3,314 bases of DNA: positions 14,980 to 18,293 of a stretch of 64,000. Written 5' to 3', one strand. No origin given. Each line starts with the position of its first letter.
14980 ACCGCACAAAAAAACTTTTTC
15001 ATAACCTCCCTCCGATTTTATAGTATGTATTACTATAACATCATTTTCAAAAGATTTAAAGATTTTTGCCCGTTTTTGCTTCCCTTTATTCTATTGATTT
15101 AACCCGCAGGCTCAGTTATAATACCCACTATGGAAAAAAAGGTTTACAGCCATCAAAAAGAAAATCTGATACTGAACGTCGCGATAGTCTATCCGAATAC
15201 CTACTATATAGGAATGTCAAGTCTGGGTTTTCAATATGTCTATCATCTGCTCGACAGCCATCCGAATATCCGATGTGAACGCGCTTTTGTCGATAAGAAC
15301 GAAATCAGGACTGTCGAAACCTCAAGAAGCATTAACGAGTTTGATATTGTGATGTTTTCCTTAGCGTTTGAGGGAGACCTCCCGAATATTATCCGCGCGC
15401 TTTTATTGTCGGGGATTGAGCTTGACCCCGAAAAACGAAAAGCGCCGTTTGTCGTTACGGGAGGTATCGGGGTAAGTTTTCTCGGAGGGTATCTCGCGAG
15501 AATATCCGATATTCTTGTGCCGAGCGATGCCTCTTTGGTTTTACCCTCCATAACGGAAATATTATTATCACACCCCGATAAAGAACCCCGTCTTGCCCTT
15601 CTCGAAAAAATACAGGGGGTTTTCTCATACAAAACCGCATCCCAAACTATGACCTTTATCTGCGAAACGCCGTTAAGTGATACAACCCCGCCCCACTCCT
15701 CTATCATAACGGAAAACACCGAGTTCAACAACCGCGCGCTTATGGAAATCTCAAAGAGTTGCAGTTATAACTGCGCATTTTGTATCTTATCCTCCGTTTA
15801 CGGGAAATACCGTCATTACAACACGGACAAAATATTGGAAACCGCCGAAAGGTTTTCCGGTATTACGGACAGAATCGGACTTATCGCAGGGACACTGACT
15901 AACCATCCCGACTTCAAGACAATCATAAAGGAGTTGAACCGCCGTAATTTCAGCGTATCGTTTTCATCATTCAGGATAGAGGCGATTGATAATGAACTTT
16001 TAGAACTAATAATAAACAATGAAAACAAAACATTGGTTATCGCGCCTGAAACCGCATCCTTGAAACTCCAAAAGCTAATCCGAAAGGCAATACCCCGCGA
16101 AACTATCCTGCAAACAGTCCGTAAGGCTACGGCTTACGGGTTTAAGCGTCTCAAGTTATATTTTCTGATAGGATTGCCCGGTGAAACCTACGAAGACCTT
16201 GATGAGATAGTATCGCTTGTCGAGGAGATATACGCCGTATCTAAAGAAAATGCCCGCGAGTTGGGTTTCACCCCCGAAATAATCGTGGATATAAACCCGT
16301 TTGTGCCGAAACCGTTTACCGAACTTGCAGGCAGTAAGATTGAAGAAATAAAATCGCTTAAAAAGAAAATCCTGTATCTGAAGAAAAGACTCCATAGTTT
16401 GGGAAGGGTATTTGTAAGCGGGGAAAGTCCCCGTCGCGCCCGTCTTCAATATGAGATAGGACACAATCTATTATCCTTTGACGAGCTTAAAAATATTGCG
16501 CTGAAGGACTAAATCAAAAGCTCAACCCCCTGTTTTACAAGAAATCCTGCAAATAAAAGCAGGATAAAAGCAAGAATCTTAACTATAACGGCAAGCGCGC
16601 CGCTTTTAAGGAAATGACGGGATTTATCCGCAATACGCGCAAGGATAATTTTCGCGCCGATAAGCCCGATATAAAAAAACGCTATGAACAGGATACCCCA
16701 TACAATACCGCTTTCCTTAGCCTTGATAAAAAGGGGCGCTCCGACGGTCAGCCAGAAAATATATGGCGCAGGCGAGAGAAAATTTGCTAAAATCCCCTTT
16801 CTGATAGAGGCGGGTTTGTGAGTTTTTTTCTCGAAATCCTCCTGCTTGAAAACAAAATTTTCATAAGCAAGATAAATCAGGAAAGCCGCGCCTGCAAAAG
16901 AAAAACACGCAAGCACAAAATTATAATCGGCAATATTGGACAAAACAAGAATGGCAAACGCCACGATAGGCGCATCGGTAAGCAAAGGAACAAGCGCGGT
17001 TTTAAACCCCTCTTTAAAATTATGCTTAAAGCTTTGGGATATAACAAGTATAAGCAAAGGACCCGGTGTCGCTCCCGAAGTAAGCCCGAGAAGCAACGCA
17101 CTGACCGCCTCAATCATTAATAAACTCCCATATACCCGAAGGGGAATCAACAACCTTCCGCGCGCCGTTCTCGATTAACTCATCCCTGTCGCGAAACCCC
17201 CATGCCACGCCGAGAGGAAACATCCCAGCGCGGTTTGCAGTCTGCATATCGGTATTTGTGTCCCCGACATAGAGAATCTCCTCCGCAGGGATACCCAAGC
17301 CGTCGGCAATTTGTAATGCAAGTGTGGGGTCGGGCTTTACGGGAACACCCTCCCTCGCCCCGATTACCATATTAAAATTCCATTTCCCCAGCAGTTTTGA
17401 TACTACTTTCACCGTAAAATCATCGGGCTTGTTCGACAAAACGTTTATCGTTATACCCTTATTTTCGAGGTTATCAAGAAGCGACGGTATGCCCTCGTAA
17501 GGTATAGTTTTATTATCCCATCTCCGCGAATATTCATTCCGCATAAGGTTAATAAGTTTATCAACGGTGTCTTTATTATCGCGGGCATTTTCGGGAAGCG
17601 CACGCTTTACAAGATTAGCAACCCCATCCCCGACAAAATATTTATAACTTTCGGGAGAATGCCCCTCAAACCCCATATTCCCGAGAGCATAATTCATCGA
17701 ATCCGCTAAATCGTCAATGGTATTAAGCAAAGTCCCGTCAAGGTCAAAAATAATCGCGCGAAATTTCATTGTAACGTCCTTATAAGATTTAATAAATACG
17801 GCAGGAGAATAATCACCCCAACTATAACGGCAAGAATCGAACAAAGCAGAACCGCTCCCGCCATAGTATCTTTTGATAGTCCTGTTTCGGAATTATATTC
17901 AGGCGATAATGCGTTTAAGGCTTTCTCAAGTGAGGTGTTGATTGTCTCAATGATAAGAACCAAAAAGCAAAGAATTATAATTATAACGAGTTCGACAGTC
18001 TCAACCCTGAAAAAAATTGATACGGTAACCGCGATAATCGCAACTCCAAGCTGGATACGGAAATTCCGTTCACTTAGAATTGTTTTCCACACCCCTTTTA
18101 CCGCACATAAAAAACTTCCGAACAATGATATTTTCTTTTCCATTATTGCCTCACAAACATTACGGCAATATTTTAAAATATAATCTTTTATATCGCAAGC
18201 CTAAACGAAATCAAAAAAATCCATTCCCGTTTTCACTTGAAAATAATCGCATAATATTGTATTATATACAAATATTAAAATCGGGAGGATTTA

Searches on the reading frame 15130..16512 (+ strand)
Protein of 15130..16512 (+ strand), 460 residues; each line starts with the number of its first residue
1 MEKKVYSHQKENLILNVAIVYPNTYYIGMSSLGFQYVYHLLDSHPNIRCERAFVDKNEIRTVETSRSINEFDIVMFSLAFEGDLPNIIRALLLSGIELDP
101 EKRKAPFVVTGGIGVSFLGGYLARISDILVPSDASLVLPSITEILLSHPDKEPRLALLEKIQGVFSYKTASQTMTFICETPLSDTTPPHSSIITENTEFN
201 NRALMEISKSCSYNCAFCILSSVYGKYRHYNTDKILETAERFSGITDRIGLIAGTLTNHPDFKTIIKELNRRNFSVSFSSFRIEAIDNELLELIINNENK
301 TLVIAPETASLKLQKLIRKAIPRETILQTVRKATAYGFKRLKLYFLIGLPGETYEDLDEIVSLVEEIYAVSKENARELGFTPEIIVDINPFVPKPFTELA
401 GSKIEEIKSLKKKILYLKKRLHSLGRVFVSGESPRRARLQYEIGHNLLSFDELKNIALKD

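Call 11: search_protein_families(library=pfam, proteins=[window:15130-16512:+], max_evalue=0.00001)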
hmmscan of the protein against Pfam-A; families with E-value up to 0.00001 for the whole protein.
window:15130-16512:+ (460 aa): 2 families
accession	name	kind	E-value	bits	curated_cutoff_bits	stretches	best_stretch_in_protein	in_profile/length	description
PF04055.27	Radical_SAM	-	6.1e-23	82.2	29.5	1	206-363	2-165/166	Radical SAM superfamily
PF19864.5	Radical_SAM_N2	-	1.4e-18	67.3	29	1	33-163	1-147/151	Radical SAM proteins, N-terminal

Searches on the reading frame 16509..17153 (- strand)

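Call 11: search_protein_families(library=pfam, proteins=[window:16509-17153:-], max_evalue=0.00001)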
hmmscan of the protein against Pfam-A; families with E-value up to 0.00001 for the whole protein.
window:16509-17153:- (214 aa): 1 family
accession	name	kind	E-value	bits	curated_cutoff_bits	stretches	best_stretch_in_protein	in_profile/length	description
PF01810.24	LysE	-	2.2e-17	63.6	25.6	1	28-208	5-192/193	LysE type translocator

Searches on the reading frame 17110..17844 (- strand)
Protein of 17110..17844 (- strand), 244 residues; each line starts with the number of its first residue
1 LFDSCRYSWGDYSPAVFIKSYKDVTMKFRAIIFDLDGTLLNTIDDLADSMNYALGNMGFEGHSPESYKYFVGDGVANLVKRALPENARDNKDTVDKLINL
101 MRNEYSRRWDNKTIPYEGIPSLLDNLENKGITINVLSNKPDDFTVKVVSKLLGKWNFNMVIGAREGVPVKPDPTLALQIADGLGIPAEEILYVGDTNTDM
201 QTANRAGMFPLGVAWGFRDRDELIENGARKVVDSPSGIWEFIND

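Call 11: search_protein_families(library=pfam, proteins=[window:17110-17844:-], max_evalue=0.00001)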
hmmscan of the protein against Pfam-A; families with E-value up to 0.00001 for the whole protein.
window:17110-17844:- (244 aa): 4 families
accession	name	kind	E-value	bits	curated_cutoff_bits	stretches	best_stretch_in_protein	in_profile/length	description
PF13419.12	HAD_2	-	3.8e-34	118.8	23.8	1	31-209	1-174/178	Haloacid dehalogenase-like hydrolase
PF00702.32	Hydrolase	-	6.9e-23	82.5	26.4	1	29-207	2-191/191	haloacid dehalogenase-like hydrolase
PF13242.12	Hydrolase_like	-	1.3e-09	38.3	22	1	170-232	4-69/75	HAD-hyrolase-like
PF12710.13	HAD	-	4.2e-08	34.3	27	1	31-203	1-188/189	haloacid dehalogenase-like hydrolase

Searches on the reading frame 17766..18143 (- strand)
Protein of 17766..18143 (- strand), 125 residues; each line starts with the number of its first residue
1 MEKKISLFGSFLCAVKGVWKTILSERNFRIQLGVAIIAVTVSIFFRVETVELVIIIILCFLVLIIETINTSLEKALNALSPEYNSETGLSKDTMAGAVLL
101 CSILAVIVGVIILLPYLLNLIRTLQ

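Call 11: search_protein_families(library=pfam, proteins=[window:17766-18143:-], max_evalue=0.00001)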
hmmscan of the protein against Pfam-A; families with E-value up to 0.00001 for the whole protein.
window:17766-18143:- (125 aa): 1 family
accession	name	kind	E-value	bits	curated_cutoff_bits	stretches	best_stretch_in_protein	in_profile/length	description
PF01219.24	DAGK_prokar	-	9.3e-28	96.5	22.3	1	13-113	2-102/102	Prokaryotic diacylglycerol kinase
